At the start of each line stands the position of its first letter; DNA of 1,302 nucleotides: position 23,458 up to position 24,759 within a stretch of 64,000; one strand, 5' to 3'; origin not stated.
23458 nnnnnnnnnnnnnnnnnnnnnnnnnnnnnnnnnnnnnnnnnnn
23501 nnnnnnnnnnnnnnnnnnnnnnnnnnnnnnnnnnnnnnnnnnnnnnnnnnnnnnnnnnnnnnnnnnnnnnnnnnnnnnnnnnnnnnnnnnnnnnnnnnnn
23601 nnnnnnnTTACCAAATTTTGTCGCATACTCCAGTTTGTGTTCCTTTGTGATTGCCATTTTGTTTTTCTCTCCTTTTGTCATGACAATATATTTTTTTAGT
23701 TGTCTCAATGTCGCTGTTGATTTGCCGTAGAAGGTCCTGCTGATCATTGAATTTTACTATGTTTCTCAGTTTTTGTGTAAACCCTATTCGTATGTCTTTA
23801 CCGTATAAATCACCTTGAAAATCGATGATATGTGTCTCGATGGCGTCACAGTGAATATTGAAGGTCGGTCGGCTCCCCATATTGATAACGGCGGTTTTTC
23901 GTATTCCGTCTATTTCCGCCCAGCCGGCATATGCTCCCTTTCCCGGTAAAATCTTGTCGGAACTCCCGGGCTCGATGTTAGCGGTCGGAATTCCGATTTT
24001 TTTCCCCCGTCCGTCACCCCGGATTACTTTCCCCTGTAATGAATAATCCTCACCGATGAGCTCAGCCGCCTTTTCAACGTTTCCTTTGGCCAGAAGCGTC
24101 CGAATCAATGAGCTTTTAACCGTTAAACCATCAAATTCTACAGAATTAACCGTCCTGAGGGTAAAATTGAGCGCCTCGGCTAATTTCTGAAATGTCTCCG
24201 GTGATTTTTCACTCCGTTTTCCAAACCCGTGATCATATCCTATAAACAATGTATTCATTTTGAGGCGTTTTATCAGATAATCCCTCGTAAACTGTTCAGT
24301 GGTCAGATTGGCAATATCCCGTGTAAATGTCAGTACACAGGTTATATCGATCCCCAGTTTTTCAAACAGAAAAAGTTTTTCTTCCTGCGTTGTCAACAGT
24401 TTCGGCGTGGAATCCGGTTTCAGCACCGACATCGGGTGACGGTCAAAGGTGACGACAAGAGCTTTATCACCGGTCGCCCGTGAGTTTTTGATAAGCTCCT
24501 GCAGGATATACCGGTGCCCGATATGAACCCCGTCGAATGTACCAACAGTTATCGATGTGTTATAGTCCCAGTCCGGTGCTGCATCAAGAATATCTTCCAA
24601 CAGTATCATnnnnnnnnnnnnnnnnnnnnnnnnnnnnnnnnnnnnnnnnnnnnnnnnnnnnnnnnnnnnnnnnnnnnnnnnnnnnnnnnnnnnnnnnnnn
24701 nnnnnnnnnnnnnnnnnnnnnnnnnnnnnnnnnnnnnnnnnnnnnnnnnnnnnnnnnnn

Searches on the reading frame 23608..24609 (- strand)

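Call 27: search_protein_families(library=pfam, proteins=[window:23608-24609:-], max_evalue=0.00001)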
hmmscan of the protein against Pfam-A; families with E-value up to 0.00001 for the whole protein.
window:23608-24609:- (333 aa): 2 families
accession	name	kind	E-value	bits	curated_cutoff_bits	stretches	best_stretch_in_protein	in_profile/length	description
PF06574.18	FAD_syn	-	8.5e-44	149.6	27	1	16-167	6-157/158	FAD synthetase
PF01687.23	Flavokinase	-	1.8e-37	128.7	19.6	1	186-307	2-123/124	Riboflavin kinase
